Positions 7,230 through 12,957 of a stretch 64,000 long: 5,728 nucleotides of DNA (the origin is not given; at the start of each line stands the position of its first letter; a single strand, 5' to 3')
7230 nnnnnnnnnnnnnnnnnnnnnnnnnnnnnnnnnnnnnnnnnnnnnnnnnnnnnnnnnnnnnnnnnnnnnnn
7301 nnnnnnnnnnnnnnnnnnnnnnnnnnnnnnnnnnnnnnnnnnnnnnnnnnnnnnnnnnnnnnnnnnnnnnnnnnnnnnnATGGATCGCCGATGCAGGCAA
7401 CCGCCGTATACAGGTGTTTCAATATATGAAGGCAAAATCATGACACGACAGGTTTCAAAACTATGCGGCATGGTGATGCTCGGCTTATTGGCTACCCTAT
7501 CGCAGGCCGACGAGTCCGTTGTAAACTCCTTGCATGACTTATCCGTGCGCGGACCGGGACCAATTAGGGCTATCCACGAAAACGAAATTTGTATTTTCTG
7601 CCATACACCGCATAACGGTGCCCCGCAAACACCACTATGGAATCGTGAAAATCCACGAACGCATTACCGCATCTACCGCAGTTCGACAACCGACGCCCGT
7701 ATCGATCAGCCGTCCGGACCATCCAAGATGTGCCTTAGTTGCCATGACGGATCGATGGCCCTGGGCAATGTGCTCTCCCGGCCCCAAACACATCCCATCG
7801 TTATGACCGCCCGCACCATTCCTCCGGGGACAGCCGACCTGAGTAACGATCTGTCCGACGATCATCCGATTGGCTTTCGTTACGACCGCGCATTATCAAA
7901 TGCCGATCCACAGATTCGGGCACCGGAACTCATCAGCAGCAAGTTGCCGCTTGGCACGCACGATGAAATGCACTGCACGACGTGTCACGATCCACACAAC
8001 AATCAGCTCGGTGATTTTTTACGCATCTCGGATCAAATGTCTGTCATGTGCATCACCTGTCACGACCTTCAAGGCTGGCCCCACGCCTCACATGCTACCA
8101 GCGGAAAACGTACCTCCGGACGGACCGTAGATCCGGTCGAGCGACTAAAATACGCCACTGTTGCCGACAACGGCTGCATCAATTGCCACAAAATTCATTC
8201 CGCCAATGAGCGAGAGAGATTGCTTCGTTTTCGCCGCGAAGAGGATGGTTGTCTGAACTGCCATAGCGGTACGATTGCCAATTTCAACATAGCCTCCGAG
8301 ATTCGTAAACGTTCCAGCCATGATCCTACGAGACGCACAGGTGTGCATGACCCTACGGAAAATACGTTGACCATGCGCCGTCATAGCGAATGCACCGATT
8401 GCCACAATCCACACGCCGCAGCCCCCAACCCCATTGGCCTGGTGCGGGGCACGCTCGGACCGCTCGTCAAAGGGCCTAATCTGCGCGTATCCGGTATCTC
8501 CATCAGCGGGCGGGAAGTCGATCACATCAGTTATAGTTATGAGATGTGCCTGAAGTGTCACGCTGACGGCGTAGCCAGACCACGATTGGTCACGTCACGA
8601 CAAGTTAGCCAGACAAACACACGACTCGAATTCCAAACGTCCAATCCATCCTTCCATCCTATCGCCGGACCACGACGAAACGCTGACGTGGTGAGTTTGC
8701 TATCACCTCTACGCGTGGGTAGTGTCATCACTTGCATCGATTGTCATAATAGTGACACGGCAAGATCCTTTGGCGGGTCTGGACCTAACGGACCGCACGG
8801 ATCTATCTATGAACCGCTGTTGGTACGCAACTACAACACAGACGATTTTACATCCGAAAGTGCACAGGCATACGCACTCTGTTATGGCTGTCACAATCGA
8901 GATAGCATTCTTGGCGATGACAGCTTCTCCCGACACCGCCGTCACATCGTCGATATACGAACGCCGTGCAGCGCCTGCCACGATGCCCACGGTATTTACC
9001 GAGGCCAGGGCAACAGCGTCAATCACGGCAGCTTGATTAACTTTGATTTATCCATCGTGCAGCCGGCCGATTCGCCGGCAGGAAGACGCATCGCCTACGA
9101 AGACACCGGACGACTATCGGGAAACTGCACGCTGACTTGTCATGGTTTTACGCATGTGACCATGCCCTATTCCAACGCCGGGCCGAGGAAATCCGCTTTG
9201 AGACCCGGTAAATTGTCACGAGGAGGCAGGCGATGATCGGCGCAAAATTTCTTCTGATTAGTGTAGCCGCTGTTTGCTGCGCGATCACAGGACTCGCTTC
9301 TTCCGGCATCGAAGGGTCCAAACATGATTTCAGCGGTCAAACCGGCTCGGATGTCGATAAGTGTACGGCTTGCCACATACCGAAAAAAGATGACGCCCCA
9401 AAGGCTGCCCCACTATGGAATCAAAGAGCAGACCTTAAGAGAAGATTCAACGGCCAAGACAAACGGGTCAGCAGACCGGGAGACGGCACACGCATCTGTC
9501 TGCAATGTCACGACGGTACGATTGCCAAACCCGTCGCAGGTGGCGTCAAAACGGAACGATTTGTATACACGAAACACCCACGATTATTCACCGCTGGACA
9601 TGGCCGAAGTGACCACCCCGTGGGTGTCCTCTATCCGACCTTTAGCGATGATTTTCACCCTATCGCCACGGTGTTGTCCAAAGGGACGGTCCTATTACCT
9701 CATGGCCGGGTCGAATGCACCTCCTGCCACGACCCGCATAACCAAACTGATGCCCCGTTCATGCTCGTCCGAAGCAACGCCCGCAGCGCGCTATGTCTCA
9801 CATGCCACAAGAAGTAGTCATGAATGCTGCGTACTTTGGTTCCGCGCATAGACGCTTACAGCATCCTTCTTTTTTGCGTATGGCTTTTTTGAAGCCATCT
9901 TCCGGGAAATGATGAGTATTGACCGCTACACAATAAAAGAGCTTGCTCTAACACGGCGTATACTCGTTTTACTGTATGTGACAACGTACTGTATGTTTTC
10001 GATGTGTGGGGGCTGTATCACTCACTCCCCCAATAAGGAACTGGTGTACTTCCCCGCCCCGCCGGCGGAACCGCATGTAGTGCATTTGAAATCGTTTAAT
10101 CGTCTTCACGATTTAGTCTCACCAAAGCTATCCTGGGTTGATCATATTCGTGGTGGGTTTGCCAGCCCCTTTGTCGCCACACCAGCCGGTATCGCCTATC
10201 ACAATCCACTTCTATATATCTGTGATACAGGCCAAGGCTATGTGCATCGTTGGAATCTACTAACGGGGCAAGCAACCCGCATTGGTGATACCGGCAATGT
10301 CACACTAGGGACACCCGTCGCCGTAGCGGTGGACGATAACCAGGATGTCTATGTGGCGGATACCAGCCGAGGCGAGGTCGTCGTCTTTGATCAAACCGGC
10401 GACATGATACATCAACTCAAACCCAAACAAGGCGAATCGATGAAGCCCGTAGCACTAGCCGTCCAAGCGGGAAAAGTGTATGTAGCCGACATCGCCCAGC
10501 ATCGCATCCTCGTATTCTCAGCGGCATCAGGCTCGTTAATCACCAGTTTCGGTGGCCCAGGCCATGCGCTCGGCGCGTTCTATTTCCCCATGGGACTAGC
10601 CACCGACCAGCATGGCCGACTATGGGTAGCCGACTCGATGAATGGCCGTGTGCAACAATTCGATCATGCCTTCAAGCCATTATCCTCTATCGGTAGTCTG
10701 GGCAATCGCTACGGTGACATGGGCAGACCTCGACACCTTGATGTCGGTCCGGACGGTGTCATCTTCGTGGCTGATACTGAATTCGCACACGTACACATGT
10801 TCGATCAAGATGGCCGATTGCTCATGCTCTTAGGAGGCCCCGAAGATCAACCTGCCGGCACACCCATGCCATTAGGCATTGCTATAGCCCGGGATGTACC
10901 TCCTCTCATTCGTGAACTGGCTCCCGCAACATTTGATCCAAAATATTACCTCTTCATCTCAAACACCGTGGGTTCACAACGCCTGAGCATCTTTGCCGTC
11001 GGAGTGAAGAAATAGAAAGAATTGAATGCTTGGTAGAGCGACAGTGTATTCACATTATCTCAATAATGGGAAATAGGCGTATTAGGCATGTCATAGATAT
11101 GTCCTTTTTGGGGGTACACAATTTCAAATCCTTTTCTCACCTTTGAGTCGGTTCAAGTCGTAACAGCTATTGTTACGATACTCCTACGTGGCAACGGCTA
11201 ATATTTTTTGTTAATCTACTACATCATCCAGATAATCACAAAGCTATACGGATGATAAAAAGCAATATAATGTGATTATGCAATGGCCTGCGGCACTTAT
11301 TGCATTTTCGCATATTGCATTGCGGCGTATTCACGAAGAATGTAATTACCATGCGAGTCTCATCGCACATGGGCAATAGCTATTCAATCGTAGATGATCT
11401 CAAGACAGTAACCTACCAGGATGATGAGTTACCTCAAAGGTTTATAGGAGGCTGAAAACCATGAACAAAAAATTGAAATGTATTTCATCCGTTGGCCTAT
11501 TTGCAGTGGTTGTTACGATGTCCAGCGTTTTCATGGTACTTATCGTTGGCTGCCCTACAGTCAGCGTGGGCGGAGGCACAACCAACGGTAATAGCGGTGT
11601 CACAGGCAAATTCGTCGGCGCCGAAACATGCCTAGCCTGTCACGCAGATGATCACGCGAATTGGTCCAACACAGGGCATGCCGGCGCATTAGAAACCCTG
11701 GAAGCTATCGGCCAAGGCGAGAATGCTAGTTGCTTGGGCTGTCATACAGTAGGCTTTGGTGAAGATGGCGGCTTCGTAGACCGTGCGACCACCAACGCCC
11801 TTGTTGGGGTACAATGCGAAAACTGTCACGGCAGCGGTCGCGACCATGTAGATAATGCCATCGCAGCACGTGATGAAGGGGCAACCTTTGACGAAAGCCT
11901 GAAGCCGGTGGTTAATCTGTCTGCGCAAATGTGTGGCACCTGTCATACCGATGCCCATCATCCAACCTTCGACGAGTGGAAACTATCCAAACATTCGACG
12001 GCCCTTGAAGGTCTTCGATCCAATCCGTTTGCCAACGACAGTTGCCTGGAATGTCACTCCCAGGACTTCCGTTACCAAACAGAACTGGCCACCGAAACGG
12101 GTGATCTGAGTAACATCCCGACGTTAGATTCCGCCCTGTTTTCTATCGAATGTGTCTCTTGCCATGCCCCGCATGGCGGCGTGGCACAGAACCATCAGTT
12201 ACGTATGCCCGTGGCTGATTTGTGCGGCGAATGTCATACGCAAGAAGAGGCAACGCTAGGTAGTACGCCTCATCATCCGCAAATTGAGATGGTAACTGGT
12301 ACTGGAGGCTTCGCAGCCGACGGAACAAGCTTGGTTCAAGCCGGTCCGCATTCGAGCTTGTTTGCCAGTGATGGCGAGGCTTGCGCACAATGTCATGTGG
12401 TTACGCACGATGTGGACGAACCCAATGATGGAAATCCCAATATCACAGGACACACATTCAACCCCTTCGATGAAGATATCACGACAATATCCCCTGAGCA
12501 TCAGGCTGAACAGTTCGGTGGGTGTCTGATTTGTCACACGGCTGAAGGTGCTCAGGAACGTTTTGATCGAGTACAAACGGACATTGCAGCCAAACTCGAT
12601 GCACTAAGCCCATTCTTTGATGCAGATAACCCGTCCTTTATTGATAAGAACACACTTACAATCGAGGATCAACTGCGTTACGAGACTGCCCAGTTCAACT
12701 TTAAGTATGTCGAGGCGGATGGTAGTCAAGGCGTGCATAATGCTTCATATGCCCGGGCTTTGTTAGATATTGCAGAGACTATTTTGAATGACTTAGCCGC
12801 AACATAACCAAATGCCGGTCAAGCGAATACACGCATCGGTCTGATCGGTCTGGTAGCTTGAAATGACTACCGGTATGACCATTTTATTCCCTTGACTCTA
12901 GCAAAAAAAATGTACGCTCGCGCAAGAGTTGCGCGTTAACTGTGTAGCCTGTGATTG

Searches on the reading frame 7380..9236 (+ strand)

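Call 42: search_protein_families(library=pfam, proteins=[window:7380-9236:+], max_evalue=0.001)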
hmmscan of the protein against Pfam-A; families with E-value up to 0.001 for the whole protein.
window:7380-9236:+ (618 aa): 5 families
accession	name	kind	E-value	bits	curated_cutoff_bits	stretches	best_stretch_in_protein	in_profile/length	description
PF09699.15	Paired_CXXCH_1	-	4.9e-25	87.4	20.6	2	261-297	4-38/41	Doubled CXXCH motif (Paired_CXXCH_1)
PF14522.11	Cytochrome_C7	-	1.5e-09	38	24.8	0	387-506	13-67/67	Cytochrome c7 and related cytochrome c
PF14537.11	Cytochrom_c3_2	-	1.8e-07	32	25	0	263-348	6-70/79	Cytochrome c3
PF13435.11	Cytochrome_C554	-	2.6e-07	31.9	20.8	0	291-350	2-63/84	Cytochrome c554 and c-prime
PF22678.1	Cytochrom_c_NrfB-like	-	4.9e-07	30.6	27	0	489-538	24-69/89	Cytochrome c-type protein NrfB-like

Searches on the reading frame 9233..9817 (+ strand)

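Call 42: search_protein_families(library=pfam, proteins=[window:9233-9817:+], max_evalue=0.001)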
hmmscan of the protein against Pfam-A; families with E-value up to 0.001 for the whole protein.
window:9233-9817:+ (194 aa): 3 families
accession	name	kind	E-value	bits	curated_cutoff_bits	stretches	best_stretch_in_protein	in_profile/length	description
PF09699.15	Paired_CXXCH_1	-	1.1e-13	51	20.6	1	161-194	8-38/41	Doubled CXXCH motif (Paired_CXXCH_1)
PF14522.11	Cytochrome_C7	-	8.6e-07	29.1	24.8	0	86-193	13-67/67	Cytochrome c7 and related cytochrome c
PF22113.1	Mtrc-MtrF_II-IV_dom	-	7.3e-05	22.8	30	0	37-98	77-131/176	Outer membrane cytochrome MtrC/MtrF-like, domains II/IV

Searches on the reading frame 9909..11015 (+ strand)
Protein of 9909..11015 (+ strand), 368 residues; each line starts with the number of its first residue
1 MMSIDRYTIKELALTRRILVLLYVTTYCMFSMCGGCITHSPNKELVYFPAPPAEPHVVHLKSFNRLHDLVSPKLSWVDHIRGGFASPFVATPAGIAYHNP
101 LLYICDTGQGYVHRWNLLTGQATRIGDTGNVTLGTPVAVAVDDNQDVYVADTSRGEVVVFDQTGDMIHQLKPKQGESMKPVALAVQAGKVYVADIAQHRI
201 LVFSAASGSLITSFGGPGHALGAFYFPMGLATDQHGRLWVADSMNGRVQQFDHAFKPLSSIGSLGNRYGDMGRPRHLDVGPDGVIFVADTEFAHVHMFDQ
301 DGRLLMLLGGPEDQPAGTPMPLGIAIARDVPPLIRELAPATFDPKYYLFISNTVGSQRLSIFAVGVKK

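Call 42: search_protein_families(library=pfam, proteins=[window:9909-11015:+], max_evalue=0.001)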
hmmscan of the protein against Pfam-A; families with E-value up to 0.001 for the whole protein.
window:9909-11015:+ (368 aa): 4 families
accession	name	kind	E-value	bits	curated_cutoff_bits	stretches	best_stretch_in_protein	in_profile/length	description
PF01436.27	NHL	-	1.5e-21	75.7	20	2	224-251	1-28/28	NHL repeat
PF08450.18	SGL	-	8.3e-09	35.8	26.3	0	189-254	147-213/246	SMP-30/Gluconolactonase/LRE-like region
PF17170.10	DUF5128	-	5.1e-05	23.1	22.9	0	186-254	52-121/321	6-bladed beta-propeller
PF03022.22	MRJP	-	0.00031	20.6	19.8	0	139-173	68-106/288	Major royal jelly protein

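Call 78: find_homologous_proteins(query=window:9909-11015:+, max_evalue=1e-60)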
Query window:9909-11015:+ (368 aa): 186 proteins with E <= 1e-60 among 7691 candidates; the best 120 are listed.
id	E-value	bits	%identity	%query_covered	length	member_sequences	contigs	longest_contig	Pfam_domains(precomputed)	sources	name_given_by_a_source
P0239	1.3e-250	849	100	100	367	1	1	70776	PF01436.28,PF08450.19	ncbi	-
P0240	6.8e-151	520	68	88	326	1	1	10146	PF01436.28,PF08450.19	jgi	-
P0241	1.5e-150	519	65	92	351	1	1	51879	PF01436.28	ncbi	-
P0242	6.5e-133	461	64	84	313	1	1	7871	PF17170.11,PF01436.28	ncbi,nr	ncbi:hypothetical protein JYU10_00580 [bacterium AH-315-J04]|nr:hypothetical protein [bacterium AH-3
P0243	1.8e-120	420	56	94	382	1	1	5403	PF17170.11,PF01436.28,PF25021.2,PF08450.19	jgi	jgi:DNA-binding beta-propeller fold protein YncE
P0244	1.9e-118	414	57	91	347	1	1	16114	PF01436.28,PF08450.19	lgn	-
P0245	2.0e-116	407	50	100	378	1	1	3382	PF01436.28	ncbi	-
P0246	3.1e-116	406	52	90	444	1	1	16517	PF01436.28,PF08450.19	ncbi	-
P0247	3.0e-115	403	55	92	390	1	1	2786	PF01436.28,PF08450.19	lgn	-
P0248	8.2e-115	402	53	93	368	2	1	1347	PF17170.11,PF01436.28,PF08450.19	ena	-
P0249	9.0e-115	402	52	94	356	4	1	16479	PF01436.28,PF08450.19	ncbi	-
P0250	1.2e-114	401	55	90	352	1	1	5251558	PF17170.11,PF01436.28,PF08450.19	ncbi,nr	ncbi:MAG: hypothetical protein JSU86_15230 [Phycisphaerales bacterium]|nr:MAG: hypothetical protein 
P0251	1.2e-114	401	51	96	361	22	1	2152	PF01436.28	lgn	-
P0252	3.2e-114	400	51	97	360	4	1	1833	PF01436.28,PF25021.2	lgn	-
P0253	6.5e-114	399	51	99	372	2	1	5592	PF17170.11,PF01436.28,PF25021.2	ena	-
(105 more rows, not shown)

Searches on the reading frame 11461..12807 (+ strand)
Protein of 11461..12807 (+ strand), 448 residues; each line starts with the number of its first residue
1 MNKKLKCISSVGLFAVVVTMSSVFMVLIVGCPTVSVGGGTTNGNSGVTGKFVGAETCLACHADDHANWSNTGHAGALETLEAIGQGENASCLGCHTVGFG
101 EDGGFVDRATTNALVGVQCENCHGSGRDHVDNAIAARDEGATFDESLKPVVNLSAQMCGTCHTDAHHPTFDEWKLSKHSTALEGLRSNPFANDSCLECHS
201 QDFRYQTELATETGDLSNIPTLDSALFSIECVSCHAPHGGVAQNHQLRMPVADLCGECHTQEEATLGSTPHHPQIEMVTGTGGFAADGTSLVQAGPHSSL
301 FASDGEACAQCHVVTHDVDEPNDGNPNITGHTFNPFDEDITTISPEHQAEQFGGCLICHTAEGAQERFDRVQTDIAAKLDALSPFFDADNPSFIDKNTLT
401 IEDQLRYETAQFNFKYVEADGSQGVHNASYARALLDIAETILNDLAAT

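Call 42: search_protein_families(library=pfam, proteins=[window:11461-12807:+], max_evalue=0.001)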
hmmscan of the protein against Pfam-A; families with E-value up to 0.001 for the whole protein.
window:11461-12807:+ (448 aa): 7 families
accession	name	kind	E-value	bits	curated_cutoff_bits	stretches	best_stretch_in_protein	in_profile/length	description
PF13435.11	Cytochrome_C554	-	2.4e-19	70.5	20.8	1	56-124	1-84/84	Cytochrome c554 and c-prime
PF22113.1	Mtrc-MtrF_II-IV_dom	-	2.7e-14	53.5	30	1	116-207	81-171/176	Outer membrane cytochrome MtrC/MtrF-like, domains II/IV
PF09699.15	Paired_CXXCH_1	-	3e-13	49.6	20.6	1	230-262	8-39/41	Doubled CXXCH motif (Paired_CXXCH_1)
PF14522.11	Cytochrome_C7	-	4.5e-10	39.6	24.8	0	50-96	37-67/67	Cytochrome c7 and related cytochrome c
PF14537.11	Cytochrom_c3_2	-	9.4e-08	32.9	25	1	157-260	8-79/79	Cytochrome c3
PF02335.20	Cytochrom_C552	-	4.8e-05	22.9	24.1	0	299-436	238-367/438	Cytochrome c552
PF02085.21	Cytochrom_CIII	-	0.00049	20.8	22.9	0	307-366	32-89/101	Class III cytochrome C family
